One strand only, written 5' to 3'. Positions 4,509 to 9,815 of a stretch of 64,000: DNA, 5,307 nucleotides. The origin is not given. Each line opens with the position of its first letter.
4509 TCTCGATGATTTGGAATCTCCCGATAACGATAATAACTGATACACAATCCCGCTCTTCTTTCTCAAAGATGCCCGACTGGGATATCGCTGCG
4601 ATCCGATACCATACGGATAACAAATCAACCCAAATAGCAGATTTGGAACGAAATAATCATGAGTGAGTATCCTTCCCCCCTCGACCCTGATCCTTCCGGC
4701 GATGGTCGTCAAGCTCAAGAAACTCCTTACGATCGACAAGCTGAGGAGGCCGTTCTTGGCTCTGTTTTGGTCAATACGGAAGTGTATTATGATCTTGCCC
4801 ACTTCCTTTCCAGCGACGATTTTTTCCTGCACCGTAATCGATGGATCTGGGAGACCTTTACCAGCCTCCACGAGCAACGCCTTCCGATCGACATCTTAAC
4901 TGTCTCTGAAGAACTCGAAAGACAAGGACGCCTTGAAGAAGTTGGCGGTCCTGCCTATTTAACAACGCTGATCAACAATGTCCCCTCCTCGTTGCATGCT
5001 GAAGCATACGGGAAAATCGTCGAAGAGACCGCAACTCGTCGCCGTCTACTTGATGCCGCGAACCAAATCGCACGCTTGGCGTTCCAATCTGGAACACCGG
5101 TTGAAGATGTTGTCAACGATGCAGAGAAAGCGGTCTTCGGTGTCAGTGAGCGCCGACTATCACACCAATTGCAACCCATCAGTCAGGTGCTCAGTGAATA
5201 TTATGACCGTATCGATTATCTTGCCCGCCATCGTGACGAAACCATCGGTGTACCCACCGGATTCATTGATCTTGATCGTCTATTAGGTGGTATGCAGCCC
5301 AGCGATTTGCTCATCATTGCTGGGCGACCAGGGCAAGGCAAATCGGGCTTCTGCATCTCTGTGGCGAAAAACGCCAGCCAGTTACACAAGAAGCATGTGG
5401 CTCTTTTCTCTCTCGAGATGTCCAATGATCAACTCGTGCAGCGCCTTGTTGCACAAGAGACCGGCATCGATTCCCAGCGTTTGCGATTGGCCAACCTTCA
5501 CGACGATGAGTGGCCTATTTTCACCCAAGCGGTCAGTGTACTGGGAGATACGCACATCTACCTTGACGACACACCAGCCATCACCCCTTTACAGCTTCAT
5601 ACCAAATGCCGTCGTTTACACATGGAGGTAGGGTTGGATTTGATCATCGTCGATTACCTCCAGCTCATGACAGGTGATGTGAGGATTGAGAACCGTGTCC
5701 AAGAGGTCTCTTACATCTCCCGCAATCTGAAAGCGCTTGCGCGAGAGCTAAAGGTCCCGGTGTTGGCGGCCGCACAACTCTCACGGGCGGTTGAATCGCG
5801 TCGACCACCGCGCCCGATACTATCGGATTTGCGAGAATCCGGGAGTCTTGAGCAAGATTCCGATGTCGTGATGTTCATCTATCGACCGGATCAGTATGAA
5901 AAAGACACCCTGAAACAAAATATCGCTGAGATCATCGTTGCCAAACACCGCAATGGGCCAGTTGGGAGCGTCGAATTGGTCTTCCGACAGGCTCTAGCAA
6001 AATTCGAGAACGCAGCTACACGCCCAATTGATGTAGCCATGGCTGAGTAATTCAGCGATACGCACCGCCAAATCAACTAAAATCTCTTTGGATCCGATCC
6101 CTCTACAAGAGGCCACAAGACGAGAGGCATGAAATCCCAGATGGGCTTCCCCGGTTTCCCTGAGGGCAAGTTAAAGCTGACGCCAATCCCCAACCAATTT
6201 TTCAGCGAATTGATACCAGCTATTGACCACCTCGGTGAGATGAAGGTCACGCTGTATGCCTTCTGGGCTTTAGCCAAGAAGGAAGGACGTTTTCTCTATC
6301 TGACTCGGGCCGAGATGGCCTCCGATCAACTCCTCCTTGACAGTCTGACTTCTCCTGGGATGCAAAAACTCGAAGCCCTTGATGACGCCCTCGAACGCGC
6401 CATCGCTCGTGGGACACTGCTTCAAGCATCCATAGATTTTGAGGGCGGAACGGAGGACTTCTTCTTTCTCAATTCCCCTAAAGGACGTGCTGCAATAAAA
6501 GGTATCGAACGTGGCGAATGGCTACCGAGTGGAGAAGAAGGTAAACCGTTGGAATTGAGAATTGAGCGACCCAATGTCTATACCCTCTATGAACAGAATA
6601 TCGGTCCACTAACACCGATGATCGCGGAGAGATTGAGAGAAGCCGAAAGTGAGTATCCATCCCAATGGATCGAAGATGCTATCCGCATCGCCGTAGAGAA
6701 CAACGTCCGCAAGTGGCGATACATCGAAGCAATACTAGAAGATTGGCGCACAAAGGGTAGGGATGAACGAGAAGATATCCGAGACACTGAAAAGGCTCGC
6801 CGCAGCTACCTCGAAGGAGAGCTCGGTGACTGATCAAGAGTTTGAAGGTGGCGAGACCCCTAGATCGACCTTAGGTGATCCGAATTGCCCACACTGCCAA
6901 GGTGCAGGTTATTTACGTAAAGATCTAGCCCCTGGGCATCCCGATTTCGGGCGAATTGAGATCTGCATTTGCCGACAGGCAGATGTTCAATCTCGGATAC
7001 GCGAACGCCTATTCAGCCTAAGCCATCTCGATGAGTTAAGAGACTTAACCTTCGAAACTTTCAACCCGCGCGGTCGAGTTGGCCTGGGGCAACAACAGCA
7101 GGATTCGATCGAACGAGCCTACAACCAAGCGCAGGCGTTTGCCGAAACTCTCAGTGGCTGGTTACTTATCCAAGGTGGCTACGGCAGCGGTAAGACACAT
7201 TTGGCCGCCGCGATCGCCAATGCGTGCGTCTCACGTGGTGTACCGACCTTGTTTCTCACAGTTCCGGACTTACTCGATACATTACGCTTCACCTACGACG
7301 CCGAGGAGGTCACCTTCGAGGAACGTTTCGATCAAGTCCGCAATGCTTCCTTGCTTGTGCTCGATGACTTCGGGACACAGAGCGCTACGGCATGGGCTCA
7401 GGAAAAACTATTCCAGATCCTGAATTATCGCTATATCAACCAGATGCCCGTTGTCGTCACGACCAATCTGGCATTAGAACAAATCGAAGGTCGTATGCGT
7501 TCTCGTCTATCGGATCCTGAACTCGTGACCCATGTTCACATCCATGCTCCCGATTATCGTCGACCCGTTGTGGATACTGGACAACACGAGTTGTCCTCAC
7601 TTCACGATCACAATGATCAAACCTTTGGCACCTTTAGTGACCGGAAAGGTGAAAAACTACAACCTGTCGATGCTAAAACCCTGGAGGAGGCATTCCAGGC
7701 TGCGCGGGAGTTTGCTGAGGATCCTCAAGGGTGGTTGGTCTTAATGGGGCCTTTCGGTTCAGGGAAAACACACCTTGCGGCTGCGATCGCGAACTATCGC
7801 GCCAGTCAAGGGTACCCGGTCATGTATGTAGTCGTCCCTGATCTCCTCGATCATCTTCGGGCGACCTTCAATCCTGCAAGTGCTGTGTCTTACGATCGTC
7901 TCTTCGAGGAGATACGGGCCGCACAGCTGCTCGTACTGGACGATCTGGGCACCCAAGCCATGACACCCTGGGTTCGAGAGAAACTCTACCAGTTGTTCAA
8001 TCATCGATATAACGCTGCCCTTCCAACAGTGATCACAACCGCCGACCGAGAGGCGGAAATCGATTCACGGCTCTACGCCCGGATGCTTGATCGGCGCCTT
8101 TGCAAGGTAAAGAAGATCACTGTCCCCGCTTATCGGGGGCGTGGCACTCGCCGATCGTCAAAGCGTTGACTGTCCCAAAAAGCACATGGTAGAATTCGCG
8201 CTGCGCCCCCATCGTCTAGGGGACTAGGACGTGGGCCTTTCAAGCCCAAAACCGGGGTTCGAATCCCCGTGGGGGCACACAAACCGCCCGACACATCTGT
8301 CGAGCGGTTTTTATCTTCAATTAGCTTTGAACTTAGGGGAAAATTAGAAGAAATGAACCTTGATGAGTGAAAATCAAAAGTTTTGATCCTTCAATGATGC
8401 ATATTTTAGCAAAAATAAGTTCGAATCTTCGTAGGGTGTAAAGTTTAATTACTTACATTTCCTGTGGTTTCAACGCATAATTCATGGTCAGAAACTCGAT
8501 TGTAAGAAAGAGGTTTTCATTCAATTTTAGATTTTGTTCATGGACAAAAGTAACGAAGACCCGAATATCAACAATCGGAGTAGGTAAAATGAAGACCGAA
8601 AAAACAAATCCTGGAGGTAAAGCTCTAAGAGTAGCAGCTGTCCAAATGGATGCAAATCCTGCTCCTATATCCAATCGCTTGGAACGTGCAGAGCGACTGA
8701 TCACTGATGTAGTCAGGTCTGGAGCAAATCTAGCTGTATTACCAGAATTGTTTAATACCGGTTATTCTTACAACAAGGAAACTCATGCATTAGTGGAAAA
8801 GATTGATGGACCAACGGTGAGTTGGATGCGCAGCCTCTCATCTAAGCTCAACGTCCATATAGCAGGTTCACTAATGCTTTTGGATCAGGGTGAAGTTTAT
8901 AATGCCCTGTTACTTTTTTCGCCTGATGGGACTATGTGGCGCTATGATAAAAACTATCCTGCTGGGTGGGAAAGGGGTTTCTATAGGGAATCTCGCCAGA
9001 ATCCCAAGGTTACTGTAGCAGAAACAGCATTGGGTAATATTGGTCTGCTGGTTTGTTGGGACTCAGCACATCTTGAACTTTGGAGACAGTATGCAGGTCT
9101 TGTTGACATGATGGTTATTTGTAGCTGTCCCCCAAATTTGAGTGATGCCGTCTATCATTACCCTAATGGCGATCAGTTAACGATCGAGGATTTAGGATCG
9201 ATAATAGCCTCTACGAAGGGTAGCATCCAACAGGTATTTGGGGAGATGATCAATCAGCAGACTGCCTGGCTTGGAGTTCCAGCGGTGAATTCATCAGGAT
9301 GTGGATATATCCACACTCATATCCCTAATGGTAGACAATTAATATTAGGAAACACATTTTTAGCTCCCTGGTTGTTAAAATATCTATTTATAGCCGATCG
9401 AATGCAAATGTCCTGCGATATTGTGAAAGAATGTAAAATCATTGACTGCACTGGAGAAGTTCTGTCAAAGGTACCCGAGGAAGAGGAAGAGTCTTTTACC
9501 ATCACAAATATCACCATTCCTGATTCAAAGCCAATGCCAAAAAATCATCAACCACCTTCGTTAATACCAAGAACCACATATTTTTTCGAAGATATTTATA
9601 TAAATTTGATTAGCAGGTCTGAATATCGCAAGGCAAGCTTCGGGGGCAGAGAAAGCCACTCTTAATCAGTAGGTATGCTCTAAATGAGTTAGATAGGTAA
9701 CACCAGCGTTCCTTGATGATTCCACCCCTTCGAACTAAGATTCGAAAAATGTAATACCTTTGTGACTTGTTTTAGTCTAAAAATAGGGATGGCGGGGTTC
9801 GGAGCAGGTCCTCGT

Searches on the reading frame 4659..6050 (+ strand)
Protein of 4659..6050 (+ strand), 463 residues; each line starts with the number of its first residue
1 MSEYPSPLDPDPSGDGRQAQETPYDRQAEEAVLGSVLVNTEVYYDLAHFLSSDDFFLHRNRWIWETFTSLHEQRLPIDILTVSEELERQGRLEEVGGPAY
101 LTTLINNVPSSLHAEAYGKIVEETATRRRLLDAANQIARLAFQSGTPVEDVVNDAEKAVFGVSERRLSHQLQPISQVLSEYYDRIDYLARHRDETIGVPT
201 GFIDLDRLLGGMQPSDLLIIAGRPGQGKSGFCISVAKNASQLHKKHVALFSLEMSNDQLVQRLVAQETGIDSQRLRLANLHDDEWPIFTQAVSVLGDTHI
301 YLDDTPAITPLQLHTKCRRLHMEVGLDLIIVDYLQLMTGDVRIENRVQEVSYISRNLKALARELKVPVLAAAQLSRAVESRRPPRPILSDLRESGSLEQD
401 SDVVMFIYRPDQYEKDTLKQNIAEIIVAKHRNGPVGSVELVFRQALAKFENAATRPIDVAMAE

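Call 17: search_protein_families(library=pfam, proteins=[window:4659-6050:+], max_evalue=0.0001)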
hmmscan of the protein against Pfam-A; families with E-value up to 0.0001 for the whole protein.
window:4659-6050:+ (463 aa): 4 families
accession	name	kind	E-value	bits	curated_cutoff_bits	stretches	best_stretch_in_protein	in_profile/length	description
PF03796.21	DnaB_C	-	3.8e-99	331.6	27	1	197-451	1-255/255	DnaB-like helicase C terminal domain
PF00772.26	DnaB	-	2.8e-29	101.6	23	1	22-123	2-103/103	DnaB-like helicase N terminal domain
PF13481.12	AAA_25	-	5.4e-10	39.7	27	1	206-374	23-190/195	AAA domain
PF06745.19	ATPase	-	6.3e-05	22.9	26.6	0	198-276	1-78/231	KaiC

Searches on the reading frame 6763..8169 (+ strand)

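Call 17: search_protein_families(library=pfam, proteins=[window:6763-8169:+], max_evalue=0.0001)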
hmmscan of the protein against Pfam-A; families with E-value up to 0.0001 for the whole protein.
window:6763-8169:+ (468 aa): 17 families
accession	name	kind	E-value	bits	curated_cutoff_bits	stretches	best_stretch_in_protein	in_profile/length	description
PF01695.23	IstB_IS21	-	1.4e-37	129.9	24.1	2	125-242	87-200/238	IstB-like ATP binding protein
PF00308.24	Bac_DnaA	-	4.7e-20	72.9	23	2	307-440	16-150/162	Bacterial DnaA ATPAse domain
PF00004.35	AAA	-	8.7e-14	52.5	21.2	2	134-249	1-123/131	ATPase family associated with various cellular activities (AAA)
PF20720.3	nSTAND3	-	6.4e-10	39.4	27.2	1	309-372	5-64/155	Novel STAND NTPase 3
PF13191.12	AAA_16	-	1.9e-08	35.4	32.6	0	306-387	11-97/167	AAA ATPase domain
PF13604.12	AAA_30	-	2.5e-08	34.3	27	0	312-355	8-51/191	AAA domain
PF24883.2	NPHP3_N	-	3.6e-07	31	24.8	0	311-357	12-57/164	Nephrocystin 3, N-terminal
PF07728.20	AAA_5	-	7.1e-07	29.7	22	0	134-230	2-100/139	AAA domain (dynein-related subfamily)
PF04851.21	ResIII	-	8.1e-07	29.5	22.5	0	309-373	10-77/164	Type III restriction enzyme, res subunit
PF10923.14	BrxC_BrxD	-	9.9e-07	28.4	22.2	0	326-386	53-111/414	BREX system ATP-binding protein BrxC/D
PF00158.32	Sigma54_activat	-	1.6e-06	28.4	20.2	0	112-168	4-59/168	Sigma-54 interaction domain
PF02367.23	TsaE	-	2.7e-06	27.8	26.6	0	306-345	3-44/128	Threonylcarbamoyl adenosine biosynthesis protein TsaE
PF13401.12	AAA_22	-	6.7e-06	26.9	27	0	321-394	4-64/130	AAA domain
PF05729.18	NACHT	-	8.4e-06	26.2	26.7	0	134-162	3-31/167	NACHT domain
PF13671.12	AAA_33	-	1.1e-05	26.1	27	0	326-443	3-121/143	AAA domain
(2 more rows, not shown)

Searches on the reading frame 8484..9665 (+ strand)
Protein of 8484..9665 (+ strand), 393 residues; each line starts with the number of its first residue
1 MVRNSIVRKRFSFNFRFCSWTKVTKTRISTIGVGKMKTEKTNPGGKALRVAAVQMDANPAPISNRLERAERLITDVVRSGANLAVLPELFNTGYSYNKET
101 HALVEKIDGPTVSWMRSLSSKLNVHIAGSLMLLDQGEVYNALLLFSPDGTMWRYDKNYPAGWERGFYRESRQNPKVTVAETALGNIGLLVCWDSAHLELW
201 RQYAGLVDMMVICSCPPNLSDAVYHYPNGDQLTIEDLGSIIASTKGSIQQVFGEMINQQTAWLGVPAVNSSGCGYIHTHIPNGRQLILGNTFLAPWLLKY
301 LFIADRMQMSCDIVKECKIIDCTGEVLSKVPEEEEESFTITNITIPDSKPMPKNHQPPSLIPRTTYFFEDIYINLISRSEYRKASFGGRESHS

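Call 17: search_protein_families(library=pfam, proteins=[window:8484-9665:+], max_evalue=0.0001)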
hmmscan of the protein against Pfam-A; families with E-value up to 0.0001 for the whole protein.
window:8484-9665:+ (393 aa): 1 family
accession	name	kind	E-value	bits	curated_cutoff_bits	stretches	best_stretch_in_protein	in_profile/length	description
PF00795.27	CN_hydrolase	-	2.9e-31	109.2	23.2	1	49-343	1-246/256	Carbon-nitrogen hydrolase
